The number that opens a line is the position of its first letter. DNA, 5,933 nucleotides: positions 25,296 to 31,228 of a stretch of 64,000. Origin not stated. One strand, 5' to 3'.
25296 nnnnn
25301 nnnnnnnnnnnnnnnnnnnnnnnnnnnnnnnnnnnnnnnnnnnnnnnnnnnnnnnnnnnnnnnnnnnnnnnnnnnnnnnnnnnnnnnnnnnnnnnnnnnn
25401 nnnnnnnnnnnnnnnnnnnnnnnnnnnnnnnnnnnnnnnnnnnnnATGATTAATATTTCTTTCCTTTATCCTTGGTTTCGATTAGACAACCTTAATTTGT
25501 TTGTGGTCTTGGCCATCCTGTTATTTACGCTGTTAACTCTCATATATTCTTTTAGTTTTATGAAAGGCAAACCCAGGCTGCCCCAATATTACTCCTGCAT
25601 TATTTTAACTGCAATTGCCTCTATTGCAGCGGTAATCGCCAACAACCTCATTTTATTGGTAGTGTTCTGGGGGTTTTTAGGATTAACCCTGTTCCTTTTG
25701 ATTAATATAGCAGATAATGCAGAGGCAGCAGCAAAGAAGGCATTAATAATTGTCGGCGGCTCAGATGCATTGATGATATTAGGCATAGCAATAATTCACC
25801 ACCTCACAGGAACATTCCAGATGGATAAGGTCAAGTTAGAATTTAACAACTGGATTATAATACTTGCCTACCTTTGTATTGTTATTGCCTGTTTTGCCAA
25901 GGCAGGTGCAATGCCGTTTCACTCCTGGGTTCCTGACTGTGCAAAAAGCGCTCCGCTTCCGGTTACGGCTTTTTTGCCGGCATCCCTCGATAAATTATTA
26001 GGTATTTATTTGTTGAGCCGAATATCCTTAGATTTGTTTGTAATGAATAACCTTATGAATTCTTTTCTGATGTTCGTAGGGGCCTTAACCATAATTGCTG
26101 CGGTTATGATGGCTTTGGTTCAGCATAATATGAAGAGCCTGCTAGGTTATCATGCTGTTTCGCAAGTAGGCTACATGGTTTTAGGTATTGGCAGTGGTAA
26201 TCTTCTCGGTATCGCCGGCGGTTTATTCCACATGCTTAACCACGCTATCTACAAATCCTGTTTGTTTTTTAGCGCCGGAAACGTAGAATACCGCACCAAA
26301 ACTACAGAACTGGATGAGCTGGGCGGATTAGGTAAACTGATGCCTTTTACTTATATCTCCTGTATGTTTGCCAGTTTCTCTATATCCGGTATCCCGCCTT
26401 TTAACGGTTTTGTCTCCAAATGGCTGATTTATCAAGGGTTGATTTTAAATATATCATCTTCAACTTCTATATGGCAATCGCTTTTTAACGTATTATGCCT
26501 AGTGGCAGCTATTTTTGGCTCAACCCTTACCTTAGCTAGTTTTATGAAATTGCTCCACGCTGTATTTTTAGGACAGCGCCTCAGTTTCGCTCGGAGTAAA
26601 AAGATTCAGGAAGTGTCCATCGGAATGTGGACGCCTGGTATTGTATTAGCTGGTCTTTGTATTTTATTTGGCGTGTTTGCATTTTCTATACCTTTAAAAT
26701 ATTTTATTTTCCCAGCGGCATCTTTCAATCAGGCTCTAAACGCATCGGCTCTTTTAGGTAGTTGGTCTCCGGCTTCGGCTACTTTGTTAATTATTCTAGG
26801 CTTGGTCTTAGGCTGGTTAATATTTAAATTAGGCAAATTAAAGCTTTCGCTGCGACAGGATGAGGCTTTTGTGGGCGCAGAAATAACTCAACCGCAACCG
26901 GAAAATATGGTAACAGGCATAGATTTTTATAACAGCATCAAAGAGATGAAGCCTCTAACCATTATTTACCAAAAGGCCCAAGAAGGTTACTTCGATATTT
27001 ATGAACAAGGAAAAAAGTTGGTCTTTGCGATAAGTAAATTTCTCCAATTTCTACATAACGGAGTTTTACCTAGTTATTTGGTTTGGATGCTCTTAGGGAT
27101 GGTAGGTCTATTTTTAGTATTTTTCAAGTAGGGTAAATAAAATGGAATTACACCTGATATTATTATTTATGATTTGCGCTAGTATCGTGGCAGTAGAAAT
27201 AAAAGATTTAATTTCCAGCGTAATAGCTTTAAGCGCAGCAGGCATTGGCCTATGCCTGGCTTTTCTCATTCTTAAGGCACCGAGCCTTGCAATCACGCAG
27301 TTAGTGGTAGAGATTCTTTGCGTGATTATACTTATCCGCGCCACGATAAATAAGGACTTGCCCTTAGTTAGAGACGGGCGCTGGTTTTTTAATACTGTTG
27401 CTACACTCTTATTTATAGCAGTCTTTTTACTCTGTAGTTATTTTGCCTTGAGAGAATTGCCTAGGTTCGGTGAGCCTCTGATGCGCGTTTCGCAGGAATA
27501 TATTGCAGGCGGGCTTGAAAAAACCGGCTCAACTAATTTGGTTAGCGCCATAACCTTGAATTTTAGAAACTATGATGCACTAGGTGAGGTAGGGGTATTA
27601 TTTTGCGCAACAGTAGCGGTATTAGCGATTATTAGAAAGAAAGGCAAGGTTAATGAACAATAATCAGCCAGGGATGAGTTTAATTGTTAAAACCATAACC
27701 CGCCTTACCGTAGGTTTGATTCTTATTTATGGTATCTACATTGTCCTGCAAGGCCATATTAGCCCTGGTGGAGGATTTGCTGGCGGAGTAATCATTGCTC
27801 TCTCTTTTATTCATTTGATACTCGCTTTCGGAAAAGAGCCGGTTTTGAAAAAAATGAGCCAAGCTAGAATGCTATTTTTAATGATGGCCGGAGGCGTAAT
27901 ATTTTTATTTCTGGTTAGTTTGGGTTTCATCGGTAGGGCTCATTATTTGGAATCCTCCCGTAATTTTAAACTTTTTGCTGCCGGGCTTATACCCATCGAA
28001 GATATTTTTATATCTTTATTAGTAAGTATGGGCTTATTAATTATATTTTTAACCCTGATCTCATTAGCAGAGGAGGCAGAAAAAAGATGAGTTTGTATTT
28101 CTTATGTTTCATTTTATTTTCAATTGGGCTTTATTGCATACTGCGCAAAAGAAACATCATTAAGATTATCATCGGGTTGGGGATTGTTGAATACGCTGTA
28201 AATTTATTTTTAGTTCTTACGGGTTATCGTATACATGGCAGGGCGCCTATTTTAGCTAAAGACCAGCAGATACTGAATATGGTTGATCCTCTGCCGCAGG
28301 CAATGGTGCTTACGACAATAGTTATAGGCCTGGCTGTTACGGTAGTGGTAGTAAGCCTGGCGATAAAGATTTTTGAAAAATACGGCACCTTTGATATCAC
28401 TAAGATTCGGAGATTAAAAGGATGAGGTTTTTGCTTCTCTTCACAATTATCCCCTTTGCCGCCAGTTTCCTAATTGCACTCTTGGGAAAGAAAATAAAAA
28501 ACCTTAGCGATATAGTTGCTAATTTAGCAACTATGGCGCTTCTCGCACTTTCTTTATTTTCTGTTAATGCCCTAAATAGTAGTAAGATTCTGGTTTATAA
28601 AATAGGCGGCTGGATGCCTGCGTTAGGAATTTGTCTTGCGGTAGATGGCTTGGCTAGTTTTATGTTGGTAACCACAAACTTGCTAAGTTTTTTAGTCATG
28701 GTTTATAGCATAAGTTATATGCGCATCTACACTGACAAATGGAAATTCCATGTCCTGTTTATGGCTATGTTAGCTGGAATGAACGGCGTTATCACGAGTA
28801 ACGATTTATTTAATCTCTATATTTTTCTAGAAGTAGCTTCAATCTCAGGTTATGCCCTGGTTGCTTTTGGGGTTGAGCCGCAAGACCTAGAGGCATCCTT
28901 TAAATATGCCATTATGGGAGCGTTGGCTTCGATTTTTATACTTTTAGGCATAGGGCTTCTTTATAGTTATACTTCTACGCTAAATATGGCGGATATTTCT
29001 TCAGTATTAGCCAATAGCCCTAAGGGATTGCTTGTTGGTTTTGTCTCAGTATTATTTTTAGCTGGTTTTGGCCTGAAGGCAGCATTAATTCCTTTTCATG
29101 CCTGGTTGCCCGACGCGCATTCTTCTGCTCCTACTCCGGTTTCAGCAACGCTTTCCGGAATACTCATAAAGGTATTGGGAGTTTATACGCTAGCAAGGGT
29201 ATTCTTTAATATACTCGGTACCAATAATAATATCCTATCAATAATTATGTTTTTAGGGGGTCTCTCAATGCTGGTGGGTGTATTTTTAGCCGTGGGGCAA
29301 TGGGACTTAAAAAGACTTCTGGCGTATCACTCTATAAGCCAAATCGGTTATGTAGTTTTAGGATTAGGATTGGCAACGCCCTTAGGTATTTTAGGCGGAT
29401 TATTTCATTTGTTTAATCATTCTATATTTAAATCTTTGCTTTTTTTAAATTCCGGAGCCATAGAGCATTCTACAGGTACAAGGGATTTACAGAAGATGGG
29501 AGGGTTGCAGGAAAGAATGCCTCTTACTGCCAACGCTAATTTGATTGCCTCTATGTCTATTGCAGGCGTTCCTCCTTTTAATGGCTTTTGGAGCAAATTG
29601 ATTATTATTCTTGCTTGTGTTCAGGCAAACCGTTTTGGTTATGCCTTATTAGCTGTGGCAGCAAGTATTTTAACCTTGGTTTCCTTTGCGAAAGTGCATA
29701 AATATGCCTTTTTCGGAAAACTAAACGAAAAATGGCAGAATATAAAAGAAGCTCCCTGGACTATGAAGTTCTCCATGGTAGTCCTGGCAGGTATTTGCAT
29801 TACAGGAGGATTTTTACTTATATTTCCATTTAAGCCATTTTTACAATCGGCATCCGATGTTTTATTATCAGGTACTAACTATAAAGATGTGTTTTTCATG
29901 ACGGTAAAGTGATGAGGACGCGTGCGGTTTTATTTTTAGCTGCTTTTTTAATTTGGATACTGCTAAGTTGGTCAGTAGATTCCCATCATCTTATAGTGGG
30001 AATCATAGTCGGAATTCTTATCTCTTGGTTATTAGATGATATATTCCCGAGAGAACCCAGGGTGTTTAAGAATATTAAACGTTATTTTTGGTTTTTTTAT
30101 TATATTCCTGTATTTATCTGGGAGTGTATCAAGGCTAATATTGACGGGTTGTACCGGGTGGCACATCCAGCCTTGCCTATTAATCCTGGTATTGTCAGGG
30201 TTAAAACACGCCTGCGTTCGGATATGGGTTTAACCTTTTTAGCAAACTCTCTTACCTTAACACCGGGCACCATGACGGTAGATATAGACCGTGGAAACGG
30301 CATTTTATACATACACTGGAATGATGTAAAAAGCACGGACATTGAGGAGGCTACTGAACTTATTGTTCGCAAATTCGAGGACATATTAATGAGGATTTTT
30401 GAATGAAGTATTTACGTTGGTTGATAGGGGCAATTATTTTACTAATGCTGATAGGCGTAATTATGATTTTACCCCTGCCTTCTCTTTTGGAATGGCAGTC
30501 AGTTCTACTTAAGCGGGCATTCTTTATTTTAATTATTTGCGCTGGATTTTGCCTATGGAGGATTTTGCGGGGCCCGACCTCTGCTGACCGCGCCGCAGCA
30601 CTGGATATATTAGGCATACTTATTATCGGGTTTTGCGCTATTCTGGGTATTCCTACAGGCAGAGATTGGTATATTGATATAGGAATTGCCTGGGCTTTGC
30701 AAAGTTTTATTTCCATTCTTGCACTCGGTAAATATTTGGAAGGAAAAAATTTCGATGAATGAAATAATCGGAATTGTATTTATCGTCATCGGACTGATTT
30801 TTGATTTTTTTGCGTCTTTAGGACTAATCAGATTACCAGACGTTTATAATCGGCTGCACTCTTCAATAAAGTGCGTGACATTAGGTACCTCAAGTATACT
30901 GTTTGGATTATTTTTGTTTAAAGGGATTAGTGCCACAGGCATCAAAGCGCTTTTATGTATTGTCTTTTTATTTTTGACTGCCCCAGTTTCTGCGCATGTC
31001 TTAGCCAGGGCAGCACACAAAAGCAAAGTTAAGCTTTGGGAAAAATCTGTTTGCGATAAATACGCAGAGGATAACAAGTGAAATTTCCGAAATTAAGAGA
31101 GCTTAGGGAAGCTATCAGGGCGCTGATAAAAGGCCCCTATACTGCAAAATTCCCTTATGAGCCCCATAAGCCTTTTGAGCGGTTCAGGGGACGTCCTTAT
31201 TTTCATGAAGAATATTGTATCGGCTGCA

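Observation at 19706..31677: Mrp-linked group-4 [NiFe]-hydrogenase operon fused to a sulfhydrogenase beta/gamma-like (AsrAB-like) pyridine-nucleotide module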

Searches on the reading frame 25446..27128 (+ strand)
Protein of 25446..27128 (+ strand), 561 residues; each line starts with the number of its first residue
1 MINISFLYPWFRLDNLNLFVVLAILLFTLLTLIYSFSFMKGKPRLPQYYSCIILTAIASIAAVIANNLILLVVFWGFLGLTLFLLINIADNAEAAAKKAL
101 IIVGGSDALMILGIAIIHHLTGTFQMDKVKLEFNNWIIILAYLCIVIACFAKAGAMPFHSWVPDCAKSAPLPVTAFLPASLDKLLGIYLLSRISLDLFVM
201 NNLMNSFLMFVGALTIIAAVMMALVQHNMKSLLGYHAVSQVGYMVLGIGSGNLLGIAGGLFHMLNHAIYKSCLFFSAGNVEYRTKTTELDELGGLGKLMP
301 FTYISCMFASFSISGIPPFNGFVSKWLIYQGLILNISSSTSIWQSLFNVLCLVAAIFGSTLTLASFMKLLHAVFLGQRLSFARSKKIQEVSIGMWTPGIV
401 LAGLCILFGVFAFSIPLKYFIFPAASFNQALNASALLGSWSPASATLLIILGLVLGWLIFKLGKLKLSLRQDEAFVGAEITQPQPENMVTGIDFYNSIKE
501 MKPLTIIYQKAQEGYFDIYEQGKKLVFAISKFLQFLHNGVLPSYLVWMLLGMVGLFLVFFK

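Call 4: search_protein_families(library=pfam, proteins=[window:25446-27128:+], max_evalue=0.01)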
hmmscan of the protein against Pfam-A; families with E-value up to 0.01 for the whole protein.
window:25446-27128:+ (561 aa): 2 families
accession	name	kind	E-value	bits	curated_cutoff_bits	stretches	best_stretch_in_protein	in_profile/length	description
PF00361.26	Proton_antipo_M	-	1.5e-58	198.8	21.5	1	65-333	1-276/294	NADH:quinone oxidoreductase/Mrp antiporter, TM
PF00662.26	Proton_antipo_N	-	0.00015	22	24.5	1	11-49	13-51/51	NADH-Ubiquinone oxidoreductase (complex I), chain 5 N-terminus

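Call 25: search_protein_families(library=ncbifam, proteins=[window:25446-27128:+], max_evalue=0.001)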
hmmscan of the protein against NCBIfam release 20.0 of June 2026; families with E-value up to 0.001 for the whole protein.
window:25446-27128:+ (561 aa): 72 families (the best 25 are shown)
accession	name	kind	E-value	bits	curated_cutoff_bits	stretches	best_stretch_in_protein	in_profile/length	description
NF006419.0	PRK08668.1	equivalog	9e-75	252.6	617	1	11-555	66-608/613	NADH dehydrogenase subunit M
NF006240.0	PRK08376.1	subfamily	1.8e-70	238.3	662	1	11-426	86-505/521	putative monovalent cation/H+ antiporter subunit D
NF005141.0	PRK06590.1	equivalog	7.9e-70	236.5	556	1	11-559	77-609/615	NADH-quinone oxidoreductase subunit L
TIGR01974.1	NDH_I_L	subfamily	2.3e-65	221.7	407.5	1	11-558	78-628/630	NADH-quinone oxidoreductase subunit L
NF009287.0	PRK12647.1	equivalog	3.4e-65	221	937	1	11-460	72-515/773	putative monovalent cation/H+ antiporter subunit A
NF009288.0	PRK12648.1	equivalog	1.3e-64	218.8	1104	1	11-468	72-528/954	monovalent cation/H+ antiporter subunit A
NF005086.0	PRK06521.1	equivalog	2.6e-63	214.5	667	1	4-414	69-494/669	hydrogenase 4 subunit B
NF009289.0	PRK12649.1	equivalog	1.3e-59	202.4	1117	1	14-461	79-534/789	putative monovalent cation/H+ antiporter subunit A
NF009310.0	PRK12668.1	equivalog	3.5e-59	201.1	564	1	10-412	63-434/584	Na(+)/H(+) antiporter subunit D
NF009285.0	PRK12645.1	equivalog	1.4e-57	195.5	1028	1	12-453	75-538/804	Na+/H+ antiporter subunit A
NF005097.0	PRK06525.1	equivalog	1.7e-57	195.2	430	1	12-412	73-475/480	hydrogenase 4 subunit D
TIGR00940.1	2a6301s01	subfamily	3.6e-55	187.7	920.45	1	12-426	72-502/793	monovalent cation:proton antiporter subunit A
NF009290.0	PRK12650.1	equivalog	3.6e-55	187.3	980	1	11-458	77-517/966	DUF4040 family protein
NF009284.0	PRK12644.1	equivalog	9.6e-55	186.1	962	1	11-461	70-520/975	Na+/H+ antiporter subunit A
NF006236.0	PRK08375.1-1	equivalog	6.1e-53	180.5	663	1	11-412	76-481/493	putative monovalent cation/H+ antiporter subunit D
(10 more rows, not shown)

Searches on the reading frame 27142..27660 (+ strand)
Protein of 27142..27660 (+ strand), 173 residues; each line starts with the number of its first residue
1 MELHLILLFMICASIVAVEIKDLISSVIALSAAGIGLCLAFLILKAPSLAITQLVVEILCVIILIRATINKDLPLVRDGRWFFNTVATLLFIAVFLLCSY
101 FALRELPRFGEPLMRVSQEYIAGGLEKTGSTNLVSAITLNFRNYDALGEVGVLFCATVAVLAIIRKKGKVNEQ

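Call 4: search_protein_families(library=pfam, proteins=[window:27142-27660:+], max_evalue=0.01)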
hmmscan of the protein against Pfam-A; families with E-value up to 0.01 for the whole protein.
window:27142-27660:+ (173 aa): 3 families
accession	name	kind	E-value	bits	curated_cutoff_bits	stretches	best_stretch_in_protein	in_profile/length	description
PF13244.11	MbhD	-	6.4e-13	49.1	27.2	1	8-65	1-59/67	MBH, subunit D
PF20501.3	MbhE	-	1.9e-07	31.5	27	1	115-166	32-83/98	MBH, subunit E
PF00499.25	Oxidored_q3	-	0.0024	18.1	33.2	1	14-117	2-99/146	NADH-ubiquinone/plastoquinone oxidoreductase chain 6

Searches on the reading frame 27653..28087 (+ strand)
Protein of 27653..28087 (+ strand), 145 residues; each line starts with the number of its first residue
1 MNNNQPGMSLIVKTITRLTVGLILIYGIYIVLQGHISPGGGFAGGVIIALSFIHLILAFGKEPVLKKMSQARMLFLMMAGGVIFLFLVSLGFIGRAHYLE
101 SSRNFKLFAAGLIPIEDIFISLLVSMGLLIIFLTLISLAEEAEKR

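Call 5: search_protein_families(library=pfam, proteins=[window:27653-28087:+], max_evalue=0.01)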
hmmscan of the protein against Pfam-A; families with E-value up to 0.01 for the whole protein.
window:27653-28087:+ (145 aa): 1 family
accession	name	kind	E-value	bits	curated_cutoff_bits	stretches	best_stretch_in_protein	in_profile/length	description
PF04039.18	MnhB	-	1.8e-22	80.3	22.5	1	11-129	1-126/127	Domain related to MnhB subunit of Na+/H+ antiporter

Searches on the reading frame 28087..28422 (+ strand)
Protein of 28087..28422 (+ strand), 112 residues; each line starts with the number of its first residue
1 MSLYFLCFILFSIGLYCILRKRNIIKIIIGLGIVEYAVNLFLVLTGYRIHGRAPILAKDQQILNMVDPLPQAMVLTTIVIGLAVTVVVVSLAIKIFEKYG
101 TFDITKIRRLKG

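Call 5: search_protein_families(library=pfam, proteins=[window:28087-28422:+], max_evalue=0.01)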
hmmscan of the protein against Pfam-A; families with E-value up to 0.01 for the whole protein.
window:28087-28422:+ (112 aa): 1 family
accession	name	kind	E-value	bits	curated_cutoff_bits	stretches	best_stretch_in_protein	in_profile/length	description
PF00420.29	Oxidored_q2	-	5.9e-26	90.5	26.1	1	3-112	2-95/95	NADH-ubiquinone/plastoquinone oxidoreductase chain 4L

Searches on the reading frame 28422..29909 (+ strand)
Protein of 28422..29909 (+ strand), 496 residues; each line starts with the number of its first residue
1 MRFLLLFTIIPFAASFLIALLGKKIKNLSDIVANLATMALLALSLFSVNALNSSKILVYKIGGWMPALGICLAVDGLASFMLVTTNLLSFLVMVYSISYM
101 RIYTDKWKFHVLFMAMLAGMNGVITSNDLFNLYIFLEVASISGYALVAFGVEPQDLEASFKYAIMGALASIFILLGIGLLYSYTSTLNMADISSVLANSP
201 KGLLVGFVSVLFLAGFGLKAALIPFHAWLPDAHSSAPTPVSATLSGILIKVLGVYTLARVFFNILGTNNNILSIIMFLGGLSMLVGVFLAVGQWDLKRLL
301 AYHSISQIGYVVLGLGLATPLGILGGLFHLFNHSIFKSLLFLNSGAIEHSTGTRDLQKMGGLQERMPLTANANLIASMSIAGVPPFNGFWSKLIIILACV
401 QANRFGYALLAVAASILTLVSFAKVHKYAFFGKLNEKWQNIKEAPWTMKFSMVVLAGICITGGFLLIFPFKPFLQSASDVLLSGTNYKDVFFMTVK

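Call 5: search_protein_families(library=pfam, proteins=[window:28422-29909:+], max_evalue=0.01)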
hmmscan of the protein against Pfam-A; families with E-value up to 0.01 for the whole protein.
window:28422-29909:+ (496 aa): 3 families
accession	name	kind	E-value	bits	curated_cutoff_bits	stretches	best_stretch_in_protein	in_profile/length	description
PF00361.26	Proton_antipo_M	-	2e-70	237.8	21.5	1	126-418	1-294/294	NADH:quinone oxidoreductase/Mrp antiporter, TM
PF10125.14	NADHdeh_related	-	5.6e-08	32.9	27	1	101-227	61-183/218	NADH dehydrogenase I, subunit N related protein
PF00662.26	Proton_antipo_N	-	3e-06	27.5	24.5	1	70-103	11-44/51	NADH-Ubiquinone oxidoreductase (complex I), chain 5 N-terminus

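Call 25: search_protein_families(library=ncbifam, proteins=[window:28422-29909:+], max_evalue=0.001)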
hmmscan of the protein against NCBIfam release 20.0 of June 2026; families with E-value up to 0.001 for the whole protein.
window:28422-29909:+ (496 aa): 75 families (the best 25 are shown)
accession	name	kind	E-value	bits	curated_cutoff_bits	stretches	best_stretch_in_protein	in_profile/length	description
NF006240.0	PRK08376.1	subfamily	1.7e-108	363.8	662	1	4-487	7-513/521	putative monovalent cation/H+ antiporter subunit D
NF009306.0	PRK12663.1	equivalog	7.4e-101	338.4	542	1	6-492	8-492/498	Na+/H+ antiporter subunit D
NF005818.0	PRK07691.1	equivalog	1.3e-95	321.3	586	1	3-487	5-489/496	Na+/H+ antiporter subunit D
NF005086.0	PRK06521.1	equivalog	1.5e-93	314.4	667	1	5-465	8-491/669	hydrogenase 4 subunit B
NF006241.0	PRK08377.1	equivalog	2e-90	304.2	645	1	6-495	7-492/494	NADH dehydrogenase subunit N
NF006419.0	PRK08668.1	equivalog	4.5e-89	299.9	617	1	4-461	4-462/613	NADH dehydrogenase subunit M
NF009305.0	PRK12662.1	equivalog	2.5e-86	290.4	700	1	4-463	6-473/492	putative monovalent cation/H+ antiporter subunit D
NF006238.0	PRK08375.1-4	equivalog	7e-84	282.5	626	1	4-434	6-433/531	putative monovalent cation/H+ antiporter subunit D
NF009308.0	PRK12665.1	equivalog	1.9e-83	280.8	585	1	6-439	11-447/531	Na+/H+ antiporter subunit D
TIGR00944.1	2a6301s04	subfamily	2.2e-77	261.3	692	1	3-460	2-456/463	multicomponent K+/H+ antiporter, MrpD/PhaD subunit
NF005097.0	PRK06525.1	equivalog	5.4e-76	256.2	430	1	4-460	5-469/480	hydrogenase 4 subunit D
TIGR01972.1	NDH_I_M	subfamily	5.1e-75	253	263.8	1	6-462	3-464/486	NADH-quinone oxidoreductase subunit M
NF009288.0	PRK12648.1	equivalog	7.3e-75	252.7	1104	1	4-484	3-489/954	monovalent cation/H+ antiporter subunit A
NF009287.0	PRK12647.1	equivalog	1.6e-74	251.8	937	1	5-475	4-476/773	putative monovalent cation/H+ antiporter subunit A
NF006236.0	PRK08375.1-1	equivalog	1.7e-74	251.5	663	1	4-464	9-479/493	putative monovalent cation/H+ antiporter subunit D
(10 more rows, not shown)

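Call 60: search_solved_structures(query=window:28422-29909:+, max_evalue=1e-20)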
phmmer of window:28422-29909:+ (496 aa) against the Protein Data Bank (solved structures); distinct sequences matched with E-value up to 1e-20: 72 (the best 60 are shown).
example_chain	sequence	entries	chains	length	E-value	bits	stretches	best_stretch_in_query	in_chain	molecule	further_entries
7qru_D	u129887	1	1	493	2e-79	271.1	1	4-486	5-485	Na+/H+ antiporter subunit D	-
6cfw_H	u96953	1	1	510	1.6e-76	261.5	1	4-465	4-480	Monovalent cation/H+ antiporter subunit D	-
6u8y_H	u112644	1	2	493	2.3e-67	231.4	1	6-445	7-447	NADH dehydrogenase subunit N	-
7d3u_D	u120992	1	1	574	4.7e-60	207.2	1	4-433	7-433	Monovalent Na+/H+ antiporter subunit D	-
6z16_D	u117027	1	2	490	6.7e-60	206.7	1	3-487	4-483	Multisubunit Na+/H+ antiporter, D subunit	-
6hum_F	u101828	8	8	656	2e-49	172.2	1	69-460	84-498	NADH dehydrogenase subunit 5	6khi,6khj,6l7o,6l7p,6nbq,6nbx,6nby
7qru_A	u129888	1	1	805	3.3e-48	168.2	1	6-479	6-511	Na+/H+ antiporter subunit A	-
6z16_A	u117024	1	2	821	6.5e-48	167.2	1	10-465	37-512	Multisubunit Na+/H+ antiporter, A subunit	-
6u8y_X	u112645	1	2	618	1.1e-47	166.4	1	103-461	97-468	NADH dehydrogenase subunit M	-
4he8_L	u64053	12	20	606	8.5e-46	160.2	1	7-470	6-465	NADH-quinone oxidoreductase subunit 12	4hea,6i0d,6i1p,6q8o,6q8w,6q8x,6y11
9grx_F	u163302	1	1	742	1.1e-42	149.9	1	38-440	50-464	NAD(P)H-quinone oxidoreductase subunit 5, chloroplastic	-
7z0s_C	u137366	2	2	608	7.6e-42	147.2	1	60-477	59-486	Formate hydrogenlyase subunit 3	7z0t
7eu3_F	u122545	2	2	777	1.7e-41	146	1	14-450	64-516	NAD(P)H-quinone oxidoreductase subunit F | NADH-plastoquinone oxidoreductase subunit 5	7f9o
7wff_F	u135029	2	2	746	1.3e-40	143.1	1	74-441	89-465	NAD(P)H-quinone oxidoreductase subunit 5, chloroplastic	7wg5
8qby_N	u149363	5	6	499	4.7e-39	138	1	74-439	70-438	NADH-quinone oxidoreductase subunit N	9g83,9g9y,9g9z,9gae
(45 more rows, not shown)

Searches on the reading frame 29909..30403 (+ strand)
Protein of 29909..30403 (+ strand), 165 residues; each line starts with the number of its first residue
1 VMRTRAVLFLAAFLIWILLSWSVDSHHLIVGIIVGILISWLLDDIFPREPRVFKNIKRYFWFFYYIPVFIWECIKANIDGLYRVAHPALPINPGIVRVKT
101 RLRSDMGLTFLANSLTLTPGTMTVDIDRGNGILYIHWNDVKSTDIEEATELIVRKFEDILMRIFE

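Call 5: search_protein_families(library=pfam, proteins=[window:29909-30403:+], max_evalue=0.01)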
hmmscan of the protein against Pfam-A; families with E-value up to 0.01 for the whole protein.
window:29909-30403:+ (165 aa): 2 families
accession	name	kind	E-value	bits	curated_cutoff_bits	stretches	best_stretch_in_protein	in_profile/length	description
PF01899.21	MNHE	-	7.8e-45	152.7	27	1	10-163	2-145/145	Na+/H+ ion antiporter subunit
PF03773.19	ArsP_1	-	0.0051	16.5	32.3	1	9-50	98-139/294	Predicted permease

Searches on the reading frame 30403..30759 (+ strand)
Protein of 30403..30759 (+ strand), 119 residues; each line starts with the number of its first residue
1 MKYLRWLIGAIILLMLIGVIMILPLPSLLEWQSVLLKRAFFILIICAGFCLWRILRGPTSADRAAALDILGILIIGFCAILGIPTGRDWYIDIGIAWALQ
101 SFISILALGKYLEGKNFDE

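Call 5: search_protein_families(library=pfam, proteins=[window:30403-30759:+], max_evalue=0.01)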
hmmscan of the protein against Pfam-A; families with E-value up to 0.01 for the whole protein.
window:30403-30759:+ (119 aa): 1 family
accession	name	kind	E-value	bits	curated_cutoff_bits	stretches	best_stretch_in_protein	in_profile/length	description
PF04066.18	MrpF_PhaF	-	3.3e-14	53.5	23.3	1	61-113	1-53/53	Multiple resistance and pH regulation protein F (MrpF / PhaF)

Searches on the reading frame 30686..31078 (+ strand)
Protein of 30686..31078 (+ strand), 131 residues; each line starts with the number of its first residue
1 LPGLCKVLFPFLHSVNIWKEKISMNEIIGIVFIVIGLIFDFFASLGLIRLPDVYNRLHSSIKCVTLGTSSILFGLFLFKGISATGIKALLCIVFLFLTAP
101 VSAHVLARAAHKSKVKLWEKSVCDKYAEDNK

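Call 5: search_protein_families(library=pfam, proteins=[window:30686-31078:+], max_evalue=0.01)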
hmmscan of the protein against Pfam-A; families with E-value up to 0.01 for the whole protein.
window:30686-31078:+ (131 aa): 1 family
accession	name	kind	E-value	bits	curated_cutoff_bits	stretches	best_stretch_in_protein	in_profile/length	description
PF03334.19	PhaG_MnhG_YufB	-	5.6e-25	87.8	23.4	1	32-111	1-80/80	Na+/H+ antiporter subunit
